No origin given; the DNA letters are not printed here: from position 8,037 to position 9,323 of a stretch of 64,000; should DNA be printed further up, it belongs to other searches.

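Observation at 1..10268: Inverted pair of paralogous surface proteins with an unusual FN3 - TM - CarbopepD_reg - TM - CarbopepD_reg architecture flanking a housekeeping block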

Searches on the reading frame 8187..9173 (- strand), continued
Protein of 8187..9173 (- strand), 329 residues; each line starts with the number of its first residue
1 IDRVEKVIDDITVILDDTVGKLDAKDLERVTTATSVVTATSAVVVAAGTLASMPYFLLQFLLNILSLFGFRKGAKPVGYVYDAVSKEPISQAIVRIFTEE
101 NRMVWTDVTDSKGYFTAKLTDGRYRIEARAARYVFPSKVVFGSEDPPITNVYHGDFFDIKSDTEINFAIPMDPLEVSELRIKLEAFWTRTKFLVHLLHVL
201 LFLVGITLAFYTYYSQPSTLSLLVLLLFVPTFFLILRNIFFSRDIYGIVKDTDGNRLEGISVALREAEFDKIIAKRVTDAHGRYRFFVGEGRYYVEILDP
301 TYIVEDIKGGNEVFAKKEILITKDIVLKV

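Call 47: find_homologous_proteins(query=A2, max_evalue=1e-20)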
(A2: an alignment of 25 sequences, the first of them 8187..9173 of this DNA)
Query A2 (25 sequences) (329 aa, profile of the alignment): 87 proteins with E <= 1e-20 among 8000 candidates.
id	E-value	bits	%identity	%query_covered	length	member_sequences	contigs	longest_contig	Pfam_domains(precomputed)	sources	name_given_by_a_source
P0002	1.8e-124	434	56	99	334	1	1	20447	PF13715.13,PF13620.13,PF17210.10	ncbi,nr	ncbi:MAG: carboxypeptidase-like regulatory domain-containing protein, partial [Candidatus Dojkabacte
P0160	1.6e-123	430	55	100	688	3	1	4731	PF13715.13,PF02369.23,PF13620.13,PF22904.4,PF17210.10,PF00041.28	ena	-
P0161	1.8e-123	430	57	99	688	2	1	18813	PF13715.13,PF02369.23,PF13620.13,PF22904.4,PF17210.10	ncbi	-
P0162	8.7e-122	425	56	100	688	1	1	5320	PF13715.13,PF02369.23,PF13620.13,PF17210.10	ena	-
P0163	1.5e-121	424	56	100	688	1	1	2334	PF13715.13,PF02369.23,PF13620.13,PF17210.10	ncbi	-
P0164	2.4e-121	423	57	100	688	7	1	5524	PF13715.13,PF02369.23,PF13620.13,PF17210.10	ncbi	-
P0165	2.9e-121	423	54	100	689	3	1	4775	PF13715.13,PF02369.23,PF11974.15,PF13620.13,PF22904.4,PF17210.10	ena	-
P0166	9.0e-121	421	55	100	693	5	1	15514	PF13715.13,PF02369.23,PF13620.13,PF17210.10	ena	-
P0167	9.1e-121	421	55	98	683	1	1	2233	PF13715.13,PF02369.23,PF13620.13,PF17210.10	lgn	-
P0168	1.9e-120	420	54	100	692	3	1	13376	PF13715.13,PF02369.23,PF13620.13,PF17210.10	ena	-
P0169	2.5e-120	420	54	100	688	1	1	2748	PF13715.13,PF02369.23,PF13620.13,PF22904.4,PF17210.10,PF00041.28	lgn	-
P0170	1.1e-119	418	49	100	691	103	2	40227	PF13715.13,PF02369.23,PF13620.13,PF17210.10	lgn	-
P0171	1.1e-119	418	53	100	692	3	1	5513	PF13715.13,PF02369.23,PF13620.13,PF17210.10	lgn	-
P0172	2.4e-118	413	53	100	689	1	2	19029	PF13715.13,PF02369.23,PF13620.13,PF17210.10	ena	-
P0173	2.9e-118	413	55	100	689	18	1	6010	PF13715.13,PF02369.23,PF24421.2,PF17802.8,PF13620.13,PF17210.10,PF00041.28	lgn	-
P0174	1.1e-117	411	77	99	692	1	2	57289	PF13715.13,PF02369.23,PF13620.13,PF22904.4,PF17210.10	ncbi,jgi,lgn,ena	jgi:hypothetical protein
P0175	1.2e-117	411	57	99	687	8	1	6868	PF13715.13,PF02369.23,PF13620.13,PF17210.10,PF00041.28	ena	-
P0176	1.7e-117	411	100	100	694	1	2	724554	PF13715.13,PF02369.23,PF13620.13,PF22904.4,PF17210.10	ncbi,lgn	ncbi:MAG: hypothetical protein ACOX0X_00695 [Candidatus Dojkabacteria bacterium]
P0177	6.0e-117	409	77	100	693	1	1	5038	PF13715.13,PF02369.23,PF13620.13,PF22904.4,PF17210.10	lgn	-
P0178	1.9e-116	407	76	99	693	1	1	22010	PF02369.23,PF13620.13,PF22904.4,PF17210.10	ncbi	-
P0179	2.1e-116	407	76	99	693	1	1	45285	PF02369.23,PF13620.13,PF22904.4,PF17210.10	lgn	-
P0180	2.3e-116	407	76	99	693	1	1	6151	PF02369.23,PF13620.13,PF22904.4,PF17210.10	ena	-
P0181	2.7e-116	407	51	100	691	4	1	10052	PF13715.13,PF02369.23,PF11974.15,PF13620.13,PF17210.10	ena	-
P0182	4.0e-116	406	78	99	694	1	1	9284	PF13715.13,PF02369.23,PF17802.8,PF13620.13,PF22904.4,PF17210.10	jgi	-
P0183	4.3e-116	406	54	100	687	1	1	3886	PF13715.13,PF02369.23,PF13620.13,PF00041.28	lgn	-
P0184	1.0e-115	405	45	100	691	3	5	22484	PF13715.13,PF02369.23,PF13620.13,PF17210.10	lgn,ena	-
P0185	2.2e-115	404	67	100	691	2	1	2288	PF13715.13,PF02369.23,PF17802.8,PF13620.13,PF17210.10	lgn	-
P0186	3.9e-115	403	46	100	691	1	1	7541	PF13715.13,PF02369.23,PF13620.13,PF17210.10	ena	-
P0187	6.4e-115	402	65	100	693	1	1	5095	PF13715.13,PF02369.23,PF13620.13,PF17210.10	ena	-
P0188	6.7e-115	402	42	100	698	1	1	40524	PF13715.13,PF02369.23,PF11974.15,PF07210.19,PF17802.8,PF13620.13,PF17210.10,PF00041.28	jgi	jgi:hypothetical protein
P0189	9.3e-115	402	51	100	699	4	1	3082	PF13715.13,PF02369.23,PF07210.19,PF13620.13,PF22904.4,PF17210.10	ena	-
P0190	1.0e-114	401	55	99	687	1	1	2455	PF13715.13,PF02369.23,PF13620.13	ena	-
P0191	1.1e-114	401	77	100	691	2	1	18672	PF02369.23,PF13620.13,PF22904.4,PF17210.10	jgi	jgi:hypothetical protein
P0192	1.7e-114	401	65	99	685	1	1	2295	PF13715.13,PF02369.23,PF13750.13,PF17802.8,PF13620.13,PF17210.10,PF00041.28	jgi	-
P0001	2.5e-114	400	64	99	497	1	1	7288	PF13715.13,PF17802.8,PF13620.13,PF17210.10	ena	-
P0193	3.9e-114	400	54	100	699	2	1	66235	PF13715.13,PF13620.13,PF17210.10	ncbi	-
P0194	5.1e-114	399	73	99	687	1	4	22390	PF13715.13,PF02369.23,PF13620.13,PF17210.10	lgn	-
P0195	6.7e-114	399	64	99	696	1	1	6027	PF13715.13,PF13620.13,PF17210.10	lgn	-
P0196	7.9e-114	399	72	99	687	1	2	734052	PF13715.13,PF02369.23,PF13620.13,PF17210.10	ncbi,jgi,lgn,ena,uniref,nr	ncbi:hypothetical protein CVU76_01305 [Candidatus Dojkabacteria bacterium HGW-Dojkabacteria-1]|unire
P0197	8.8e-114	398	50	100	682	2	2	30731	PF13715.13,PF13620.13,PF17210.10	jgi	jgi:hypothetical protein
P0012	2.1e-113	397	64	99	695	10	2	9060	PF13715.13,PF13620.13,PF17210.10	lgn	-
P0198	8.9e-113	395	69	99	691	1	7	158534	PF13620.13,PF17210.10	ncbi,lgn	-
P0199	1.1e-112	395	59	100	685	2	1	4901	PF13715.13,PF13620.13,PF22904.4,PF17210.10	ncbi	-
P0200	2.9e-112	393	72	99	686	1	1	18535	PF13715.13,PF02369.23,PF13620.13,PF17210.10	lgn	-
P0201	3.3e-112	393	72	99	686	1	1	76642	PF13715.13,PF02369.23,PF17802.8,PF13620.13,PF17210.10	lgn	-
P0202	3.8e-112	393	72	99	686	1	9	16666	PF13715.13,PF02369.23,PF17802.8,PF13620.13,PF17210.10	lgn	-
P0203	4.5e-112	393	72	99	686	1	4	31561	PF13715.13,PF02369.23,PF13620.13,PF17210.10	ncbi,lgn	-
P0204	4.5e-112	393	72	99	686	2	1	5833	PF13715.13,PF02369.23,PF13620.13,PF17210.10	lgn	-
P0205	4.6e-112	393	70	99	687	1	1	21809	PF13715.13,PF02369.23,PF13620.13,PF17210.10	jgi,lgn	-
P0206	4.6e-112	393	72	99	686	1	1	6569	PF13715.13,PF02369.23,PF13620.13,PF17210.10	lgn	-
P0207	4.9e-112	393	72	99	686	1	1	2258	PF13715.13,PF02369.23,PF13620.13,PF17210.10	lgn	-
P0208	5.7e-112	392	72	99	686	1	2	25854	PF13715.13,PF02369.23,PF13620.13,PF17210.10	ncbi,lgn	-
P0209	7.3e-112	392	72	99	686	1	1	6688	PF13715.13,PF02369.23,PF13620.13,PF17210.10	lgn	-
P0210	9.9e-112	392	64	100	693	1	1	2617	PF13715.13,PF13620.13,PF17210.10,PF00041.28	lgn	-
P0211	1.5e-111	391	62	99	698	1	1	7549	PF13715.13,PF17802.8,PF13620.13,PF17210.10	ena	-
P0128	3.3e-111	390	33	78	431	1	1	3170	PF13620.13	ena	-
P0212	6.8e-111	389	71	99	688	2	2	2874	PF13715.13,PF02369.23,PF13620.13,PF17210.10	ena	-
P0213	1.4e-110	388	67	99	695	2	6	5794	PF13715.13,PF02369.23,PF13620.13,PF17210.10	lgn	-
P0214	2.5e-110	387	65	99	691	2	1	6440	PF02369.23,PF17802.8,PF13620.13,PF22904.4,PF17210.10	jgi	jgi:hypothetical protein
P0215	3.1e-110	387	42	99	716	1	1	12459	PF13715.13,PF02369.23,PF13620.13,PF17210.10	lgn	-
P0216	7.1e-110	386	52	100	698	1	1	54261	PF13715.13,PF02369.23,PF13620.13,PF17210.10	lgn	-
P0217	2.0e-109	384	66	99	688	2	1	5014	PF02369.23,PF17802.8,PF13620.13,PF17210.10,PF00041.28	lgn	-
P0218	1.6e-108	381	48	99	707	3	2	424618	PF13715.13,PF02369.23,PF13620.13,PF17210.10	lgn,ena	-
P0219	4.2e-107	376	60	99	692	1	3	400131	PF13715.13,PF17802.8,PF13620.13,PF17210.10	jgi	jgi:hypothetical protein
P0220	1.9e-106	374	44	99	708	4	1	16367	PF13715.13,PF02369.23,PF13620.13,PF22904.4,PF17210.10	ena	-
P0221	2.1e-105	371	39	97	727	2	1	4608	PF13715.13,PF02369.23,PF17802.8,PF13620.13,PF22904.4,PF17210.10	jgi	jgi:hypothetical protein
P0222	3.4e-105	370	43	99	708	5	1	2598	PF13715.13,PF13620.13,PF22904.4,PF17210.10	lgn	-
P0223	1.2e-104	368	43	99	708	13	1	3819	PF13715.13,PF13620.13,PF22904.4,PF17210.10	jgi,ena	-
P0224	1.7e-104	368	44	99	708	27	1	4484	PF13715.13,PF13620.13,PF17210.10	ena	-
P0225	8.9e-103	362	44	99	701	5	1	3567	PF13715.13,PF13620.13,PF17210.10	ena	-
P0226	1.6e-102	361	42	93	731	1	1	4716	PF13715.13,PF13620.13,PF17210.10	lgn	-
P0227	2.0e-102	361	47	100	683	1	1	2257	PF13715.13,PF02369.23,PF13620.13,PF17210.10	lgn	-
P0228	9.7e-102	359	42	100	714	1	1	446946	PF13715.13,PF02369.23,PF13620.13,PF17210.10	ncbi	ncbi:MAG: carboxypeptidase regulatory-like domain-containing protein [Candidatus Dojkabacteria bacte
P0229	2.9e-101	357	44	91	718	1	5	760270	PF13715.13,PF02369.23,PF13620.13,PF17210.10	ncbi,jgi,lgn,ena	jgi:hypothetical protein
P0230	5.6e-101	356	45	96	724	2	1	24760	PF13715.13,PF02369.23,PF13620.13,PF17210.10,PF00041.28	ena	-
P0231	6.0e-100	353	41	91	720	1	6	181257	PF13620.13,PF17210.10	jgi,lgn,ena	-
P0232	3.8e-99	350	43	97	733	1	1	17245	PF13620.13,PF17210.10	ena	-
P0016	4.6e-99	350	41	95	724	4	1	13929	PF13715.13,PF13620.13,PF17210.10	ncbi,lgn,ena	-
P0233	1.1e-96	342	39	97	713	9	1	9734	PF13715.13,PF02369.23,PF13620.13,PF17210.10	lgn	-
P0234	7.1e-90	320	44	78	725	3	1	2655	PF13715.13,PF02369.23,PF13620.13,PF17210.10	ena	-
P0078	5.1e-88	314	39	84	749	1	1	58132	PF13715.13,PF11974.15,PF13620.13,PF22904.4,PF17210.10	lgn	-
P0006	7.1e-83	297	47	68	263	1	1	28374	PF13715.13,PF13620.13,PF17210.10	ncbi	-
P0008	1.8e-82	295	45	71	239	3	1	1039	PF13715.13,PF13620.13,PF17210.10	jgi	-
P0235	3.9e-79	284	64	75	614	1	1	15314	PF02369.23,PF13620.13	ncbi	-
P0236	2.8e-45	173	32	71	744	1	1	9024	PF13620.13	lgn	-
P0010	1.2e-36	145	47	39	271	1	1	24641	PF13620.13,PF17210.10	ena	-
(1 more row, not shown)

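Call 61: search_protein_families(library=pfam, alignment_id=A5, max_evalue=0.001)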
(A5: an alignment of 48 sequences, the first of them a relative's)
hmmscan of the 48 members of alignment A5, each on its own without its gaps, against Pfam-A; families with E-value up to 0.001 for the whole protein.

A. member 1, P0019 (837 aa): 8 families
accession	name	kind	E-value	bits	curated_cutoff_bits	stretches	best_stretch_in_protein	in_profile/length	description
PF13620.12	CarboxypepD_reg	-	5.9e-19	68.6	32.3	2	579-638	2-60/82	Carboxypeptidase regulatory-like domain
PF17210.9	SdrD_B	-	1e-10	42.2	29.7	2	754-803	17-66/112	SdrD B-like domain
PF13715.12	CarbopepD_reg_2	-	2.1e-08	34.5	32.2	1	579-641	1-59/88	CarboxypepD_reg-like domain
PF02369.22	Big_1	-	2.6e-07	31.1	34.9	0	57-120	17-78/93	Bacterial Ig-like domain (group 1)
PF00041.27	fn3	-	5.4e-07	30.2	25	1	158-230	15-82/84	Fibronectin type III domain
PF17802.7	SpaA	-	6.1e-07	29.9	23.1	0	752-823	5-80/91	Prealbumin-like fold domain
PF25788.1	Ig_Rha78A_N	-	7.8e-05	23.3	27.4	0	162-228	23-96/105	Rha78A-like, N-terminal immunoglobulin domain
PF11974.14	bMG3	-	0.00045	20.6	34.9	0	589-634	25-74/103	Bacterial alpha-2-macroglobulin MG3 domain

B. families by the number of members that match (of 48 scanned): 44 families (the first 25 are shown)
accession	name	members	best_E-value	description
PF13620.12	CarboxypepD_reg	44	5.1e-20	Carboxypeptidase regulatory-like domain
PF13715.12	CarbopepD_reg_2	27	1.6e-11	CarboxypepD_reg-like domain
PF17210.9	SdrD_B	23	5.8e-11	SdrD B-like domain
PF17802.7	SpaA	13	1.3e-07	Prealbumin-like fold domain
PF00041.27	fn3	11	8.5e-25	Fibronectin type III domain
PF11974.14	bMG3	9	2.9e-08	Bacterial alpha-2-macroglobulin MG3 domain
PF02369.22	Big_1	7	3.8e-13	Bacterial Ig-like domain (group 1)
PF07581.17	Glug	5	3.4e-33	The GLUG motif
PF16656.11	Pur_ac_phosph_N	5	2.2e-14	Purple acid Phosphatase, N-terminal domain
PF25059.1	FN3_DSCAM-DSCAML_C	5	4.1e-11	DSCAM/DSCAML C-terminal Fn3-like domain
PF07210.18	DUF1416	5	0.00012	Protein of unknown function (DUF1416)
PF18998.6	Flg_new_2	4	8e-58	Divergent InlB B-repeat domain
PF17957.7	Big_7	3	5.5e-08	Bacterial Ig domain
PF25788.1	Ig_Rha78A_N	3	1e-07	Rha78A-like, N-terminal immunoglobulin domain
PF07495.19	Y_Y_Y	3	7.1e-07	Y_Y_Y domain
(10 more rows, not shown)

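Call 74: find_encoding_contigs(protein=P0146, flank=5000, max_places=3)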
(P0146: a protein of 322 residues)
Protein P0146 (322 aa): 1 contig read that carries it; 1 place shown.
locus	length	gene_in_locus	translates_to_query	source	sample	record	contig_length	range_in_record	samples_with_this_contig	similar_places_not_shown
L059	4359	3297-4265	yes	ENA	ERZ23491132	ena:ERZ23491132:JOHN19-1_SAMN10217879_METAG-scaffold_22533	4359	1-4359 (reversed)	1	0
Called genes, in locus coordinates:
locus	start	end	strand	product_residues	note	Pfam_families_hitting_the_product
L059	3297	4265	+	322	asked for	PF13620:CarboxypepD_reg (weak), PF13715:CarbopepD_reg_2 (faint), PF17210:SdrD_B (faint), PF17802:SpaA (faint), PF13620:CarboxypepD_reg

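Call 75: find_encoding_contigs(protein=P0100, flank=5000, max_places=3)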
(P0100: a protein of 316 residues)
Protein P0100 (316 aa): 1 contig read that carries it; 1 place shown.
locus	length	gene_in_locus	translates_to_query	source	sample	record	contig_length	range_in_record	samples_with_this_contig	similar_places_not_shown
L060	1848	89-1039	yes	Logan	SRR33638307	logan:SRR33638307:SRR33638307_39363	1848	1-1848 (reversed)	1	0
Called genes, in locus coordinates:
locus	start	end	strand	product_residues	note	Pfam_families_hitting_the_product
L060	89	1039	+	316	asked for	PF13620:CarboxypepD_reg (weak)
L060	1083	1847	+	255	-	?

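Call 78: list_cluster_members(proteins=[P0150, P0104, P0140, P0093, P0110, P0053, P0041, P0018, P0026, P0135])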
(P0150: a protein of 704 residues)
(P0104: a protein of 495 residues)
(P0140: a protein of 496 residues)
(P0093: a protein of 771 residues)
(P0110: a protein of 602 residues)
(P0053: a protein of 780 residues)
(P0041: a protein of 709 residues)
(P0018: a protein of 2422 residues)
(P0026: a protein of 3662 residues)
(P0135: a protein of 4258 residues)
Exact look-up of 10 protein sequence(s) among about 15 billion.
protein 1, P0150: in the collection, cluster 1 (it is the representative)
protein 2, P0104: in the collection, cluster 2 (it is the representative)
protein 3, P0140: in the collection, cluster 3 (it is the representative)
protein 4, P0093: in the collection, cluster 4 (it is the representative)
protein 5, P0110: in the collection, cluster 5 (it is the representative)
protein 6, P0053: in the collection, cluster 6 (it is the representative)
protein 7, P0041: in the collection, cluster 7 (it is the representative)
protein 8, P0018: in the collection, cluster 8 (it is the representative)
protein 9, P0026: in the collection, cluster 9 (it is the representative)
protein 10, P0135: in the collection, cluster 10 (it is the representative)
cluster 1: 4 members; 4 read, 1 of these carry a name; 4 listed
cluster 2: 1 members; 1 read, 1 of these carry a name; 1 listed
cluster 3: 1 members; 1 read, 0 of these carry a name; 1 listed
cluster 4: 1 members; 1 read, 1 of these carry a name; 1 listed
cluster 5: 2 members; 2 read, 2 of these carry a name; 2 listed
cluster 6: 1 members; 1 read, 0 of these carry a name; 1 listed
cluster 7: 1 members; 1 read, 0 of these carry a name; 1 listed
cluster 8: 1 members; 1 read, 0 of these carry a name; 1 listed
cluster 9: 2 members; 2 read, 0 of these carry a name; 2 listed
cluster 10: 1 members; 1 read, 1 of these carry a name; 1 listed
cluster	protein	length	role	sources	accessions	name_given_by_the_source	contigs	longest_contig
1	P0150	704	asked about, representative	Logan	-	-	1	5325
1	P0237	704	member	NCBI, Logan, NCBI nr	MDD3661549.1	MAG: carboxypeptidase regulatory-like domain-containing protein [Candidatus Dojkabacteria ... | carboxypeptidase regulatory-like domain-containing protein [Candidatus Dojkabacteria ...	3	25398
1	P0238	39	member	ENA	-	-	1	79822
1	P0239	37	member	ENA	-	-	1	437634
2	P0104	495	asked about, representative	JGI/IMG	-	cysteine-rich repeat protein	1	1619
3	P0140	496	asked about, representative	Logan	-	-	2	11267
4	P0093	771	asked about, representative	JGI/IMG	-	hypothetical protein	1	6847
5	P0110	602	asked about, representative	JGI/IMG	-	hypothetical protein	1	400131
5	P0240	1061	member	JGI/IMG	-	hypothetical protein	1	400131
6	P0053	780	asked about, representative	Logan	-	-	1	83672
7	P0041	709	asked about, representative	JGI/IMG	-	-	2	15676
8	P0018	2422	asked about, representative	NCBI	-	-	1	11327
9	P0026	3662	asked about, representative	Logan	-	-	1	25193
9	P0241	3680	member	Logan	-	-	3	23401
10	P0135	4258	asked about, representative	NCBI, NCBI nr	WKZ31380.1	MAG: tandem-95 repeat protein [Candidatus Dojkabacteria bacterium]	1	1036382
